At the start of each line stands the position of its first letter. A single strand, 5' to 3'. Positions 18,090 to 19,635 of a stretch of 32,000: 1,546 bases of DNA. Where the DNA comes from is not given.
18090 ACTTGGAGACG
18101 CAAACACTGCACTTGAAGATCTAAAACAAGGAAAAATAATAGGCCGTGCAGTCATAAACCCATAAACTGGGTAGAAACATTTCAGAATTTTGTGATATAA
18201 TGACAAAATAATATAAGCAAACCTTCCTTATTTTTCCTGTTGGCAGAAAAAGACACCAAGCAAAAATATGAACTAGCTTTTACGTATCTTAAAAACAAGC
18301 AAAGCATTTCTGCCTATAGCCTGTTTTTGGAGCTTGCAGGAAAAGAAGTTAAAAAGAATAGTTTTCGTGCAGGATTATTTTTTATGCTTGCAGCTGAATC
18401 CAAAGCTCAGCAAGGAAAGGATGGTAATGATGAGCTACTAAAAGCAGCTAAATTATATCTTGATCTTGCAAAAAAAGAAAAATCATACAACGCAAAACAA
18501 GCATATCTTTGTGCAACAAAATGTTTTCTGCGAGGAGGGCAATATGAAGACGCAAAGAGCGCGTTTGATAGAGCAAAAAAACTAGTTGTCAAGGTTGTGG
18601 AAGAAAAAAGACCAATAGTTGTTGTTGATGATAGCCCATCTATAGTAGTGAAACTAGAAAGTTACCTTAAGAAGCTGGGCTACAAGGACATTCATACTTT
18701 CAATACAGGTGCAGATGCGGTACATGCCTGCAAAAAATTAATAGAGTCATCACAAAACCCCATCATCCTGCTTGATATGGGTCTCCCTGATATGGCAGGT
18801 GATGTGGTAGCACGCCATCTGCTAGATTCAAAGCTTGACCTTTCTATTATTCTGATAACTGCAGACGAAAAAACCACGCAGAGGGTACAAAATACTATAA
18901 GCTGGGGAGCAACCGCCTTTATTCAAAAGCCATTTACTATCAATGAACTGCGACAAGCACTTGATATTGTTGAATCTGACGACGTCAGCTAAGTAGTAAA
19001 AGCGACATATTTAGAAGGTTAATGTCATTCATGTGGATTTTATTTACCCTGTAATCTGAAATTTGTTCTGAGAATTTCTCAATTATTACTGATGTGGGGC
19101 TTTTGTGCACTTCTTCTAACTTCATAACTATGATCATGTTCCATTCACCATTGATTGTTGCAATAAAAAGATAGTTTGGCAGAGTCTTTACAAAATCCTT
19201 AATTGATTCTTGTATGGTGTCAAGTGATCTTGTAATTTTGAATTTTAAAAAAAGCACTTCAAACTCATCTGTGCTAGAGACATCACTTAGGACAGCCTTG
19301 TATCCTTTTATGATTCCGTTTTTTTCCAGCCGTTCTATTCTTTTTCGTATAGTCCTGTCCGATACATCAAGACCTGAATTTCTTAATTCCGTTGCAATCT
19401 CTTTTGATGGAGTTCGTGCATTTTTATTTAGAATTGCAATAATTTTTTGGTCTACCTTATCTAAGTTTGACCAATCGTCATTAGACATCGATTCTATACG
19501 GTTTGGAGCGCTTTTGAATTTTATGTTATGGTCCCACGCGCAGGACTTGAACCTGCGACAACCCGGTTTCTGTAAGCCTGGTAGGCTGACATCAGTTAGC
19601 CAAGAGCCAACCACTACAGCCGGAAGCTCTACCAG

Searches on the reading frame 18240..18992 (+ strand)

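Call 9: search_protein_families(library=pfam, proteins=[window:18240-18992:+], max_evalue=0.1)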
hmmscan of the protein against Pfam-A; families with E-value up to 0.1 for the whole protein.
window:18240-18992:+ (250 aa): 2 families
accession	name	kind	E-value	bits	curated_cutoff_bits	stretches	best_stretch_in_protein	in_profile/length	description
PF00072.30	Response_reg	-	2.7e-18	66.6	30.2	1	126-241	1-110/111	Response regulator receiver domain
PF01637.24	ATPase_2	-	0.075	13.3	33.2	0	85-146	90-135/225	ATPase domain predominantly from Archaea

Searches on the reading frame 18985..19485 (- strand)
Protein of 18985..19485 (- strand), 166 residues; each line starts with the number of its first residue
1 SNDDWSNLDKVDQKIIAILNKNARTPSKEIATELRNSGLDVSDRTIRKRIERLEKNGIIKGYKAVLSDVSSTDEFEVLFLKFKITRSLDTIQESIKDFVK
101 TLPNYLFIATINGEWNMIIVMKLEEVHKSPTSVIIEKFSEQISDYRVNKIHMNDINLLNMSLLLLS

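Call 9: search_protein_families(library=pfam, proteins=[window:18985-19485:-], max_evalue=0.1)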
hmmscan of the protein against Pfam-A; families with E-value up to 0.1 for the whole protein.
window:18985-19485:- (166 aa): 15 families
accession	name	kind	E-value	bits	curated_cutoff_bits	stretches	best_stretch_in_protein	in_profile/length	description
PF13412.12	HTH_24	-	1.3e-09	37.9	21.9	1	8-60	1-48/48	Winged helix-turn-helix DNA-binding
PF13404.12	HTH_AsnC-type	-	5.7e-09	36.1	27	1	8-54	1-42/42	AsnC-type helix-turn-helix domain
PF08461.16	HTH_12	-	2.7e-07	30.8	21.4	1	14-60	2-49/66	Ribonuclease R winged-helix domain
PF08279.18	HTH_11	-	8.8e-05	22.8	25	1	13-58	3-44/55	HTH domain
PF01498.24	HTH_Tnp_Tc3_2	-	0.00017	22.3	31.5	1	13-51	2-40/72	Transposase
PF03965.22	Penicillinase_R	-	0.0029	18.4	22.6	1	11-63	4-55/115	Penicillinase repressor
PF12840.13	HTH_20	-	0.005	17.2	27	1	13-60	7-49/51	Helix-turn-helix domain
PF08280.17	HTH_Mga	-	0.0051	17.2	23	0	12-53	7-43/59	M protein trans-acting positive regulator (MGA) HTH domain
PF08220.18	HTH_DeoR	-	0.0098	16.1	21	1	37-60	22-45/57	DeoR-like helix-turn-helix domain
PF21100.3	MCM_C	-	0.017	15.4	27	1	16-63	11-55/64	MCM protein C-terminal winged helix-turn-helix domain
PF24625.1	DUF7626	-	0.026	14.7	27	1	7-55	1-48/55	Domain of unknown function (DUF7626)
PF09639.16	YjcQ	-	0.035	14.7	23.3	1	14-67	2-54/95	YjcQ protein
PF13730.12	HTH_36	-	0.05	13.8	25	0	41-59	37-55/55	Helix-turn-helix domain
PF03129.25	HGTP_anticodon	-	0.052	14.1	21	0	15-58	3-53/94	Anticodon binding domain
PF13565.12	HTH_32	-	0.076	14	33.7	0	10-48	32-71/73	Homeodomain-like domain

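Call 21: find_related_loci(query=window:18985-19485:-, collection=genome_contigs, flank=10000)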
Query window:18985-19485:- (166 aa) in genome_contigs; peptide patterns used: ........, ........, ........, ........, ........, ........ (x = any residue, [..] = any of these).
405 stretches matched a pattern; 79 encode a relative of the query (tblastn E <= 1e-3); 79 distinct loci.
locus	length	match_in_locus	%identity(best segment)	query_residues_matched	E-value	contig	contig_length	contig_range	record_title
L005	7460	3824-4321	82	1-166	1e-88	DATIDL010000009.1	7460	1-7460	MAG TPA_asm: Nitrosopumilaceae archaeon isolate SMAG_U16342 k141_15805, whole genome shotgun sequence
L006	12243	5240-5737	79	1-166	4e-85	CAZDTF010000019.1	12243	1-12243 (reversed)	MAG TPA_asm: uncultured Nitrosopumilaceae archaeon isolate SRP273308_co1_237 genome assembly, contig: NODE_6658_length_1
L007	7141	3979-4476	77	1-166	3e-83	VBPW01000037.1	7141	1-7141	MAG: Thaumarchaeota archaeon isolate TA_20 14_0927_12_40cm_scaffold_16191, whole genome shotgun sequence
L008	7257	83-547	81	1-155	4e-83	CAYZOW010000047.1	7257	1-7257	MAG TPA_asm: uncultured Nitrosopumilaceae archaeon isolate SRP119689_co1_95 genome assembly, contig: NODE_16599_length_7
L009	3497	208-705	76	1-166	3e-83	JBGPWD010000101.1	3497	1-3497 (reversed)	MAG: Nitrosopumilaceae archaeon isolate OBJ1_062018_090_72 k141_673795_length_3497_cov_13.7384, whole genome shotgun seq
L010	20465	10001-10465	79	1-155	8e-80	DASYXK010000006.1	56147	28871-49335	MAG TPA_asm: Nitrosopumilaceae archaeon isolate SMAG_U6306 k141_822388, whole genome shotgun sequence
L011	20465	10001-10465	78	1-155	8e-79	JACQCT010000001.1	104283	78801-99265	MAG: Thaumarchaeota archaeon isolate NC_groundwater_975_Pr1_S-0.2um_35_340 Montesol18-Sp2_coassembly_scaffold_75814, who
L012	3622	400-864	77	1-155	2e-78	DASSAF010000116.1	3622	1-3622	MAG TPA_asm: Nitrosopumilaceae archaeon isolate SMAG_U15628 k141_62974, whole genome shotgun sequence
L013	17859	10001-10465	78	1-155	4e-78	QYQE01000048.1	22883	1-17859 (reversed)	MAG: Nitrosopumilales archaeon isolate PowLak16_MAG10 c_000000197391, whole genome shotgun sequence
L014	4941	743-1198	74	4-155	4e-75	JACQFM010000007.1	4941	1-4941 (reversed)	MAG: Thaumarchaeota archaeon isolate NC_groundwater_1047_Pr1_S-0.65um_38_12 Montesol18_Sp65_coassembly_scaffold_92723, w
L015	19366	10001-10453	75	5-155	1e-74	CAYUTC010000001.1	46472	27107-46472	MAG TPA_asm: uncultured Nitrosopumilaceae archaeon isolate SRP093762_co1_74 genome assembly, contig: NODE_492_length_464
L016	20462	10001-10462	71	2-155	2e-73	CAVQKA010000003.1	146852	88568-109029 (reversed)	MAG: uncultured Nitrososphaerota archaeon isolate MFD00008.bin.1.167 genome assembly, contig: contig_73343, whole genome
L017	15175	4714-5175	70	2-155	3e-73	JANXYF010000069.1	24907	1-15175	MAG: Nitrosopumilales archaeon isolate GL140_3_metabat_33 GL140_3_k141_1879508, whole genome shotgun sequence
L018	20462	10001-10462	70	2-155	3e-73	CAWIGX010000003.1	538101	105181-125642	MAG: uncultured Nitrososphaerota archaeon isolate MFD01231.bin.3.58 genome assembly, contig: contig_27415, whole genome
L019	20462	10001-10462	70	2-155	3e-73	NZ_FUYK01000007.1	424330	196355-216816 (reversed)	Candidatus Nitrosotalea bavarica isolate SBT1, whole genome shotgun sequence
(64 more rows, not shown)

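Call 53: search_protein_families(library=pfam, proteins=[L010:5858-6469:-], max_evalue=0.001)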
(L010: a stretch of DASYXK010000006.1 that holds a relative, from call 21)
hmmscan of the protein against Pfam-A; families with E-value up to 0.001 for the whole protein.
L010:5858-6469:- (203 aa): 0 families
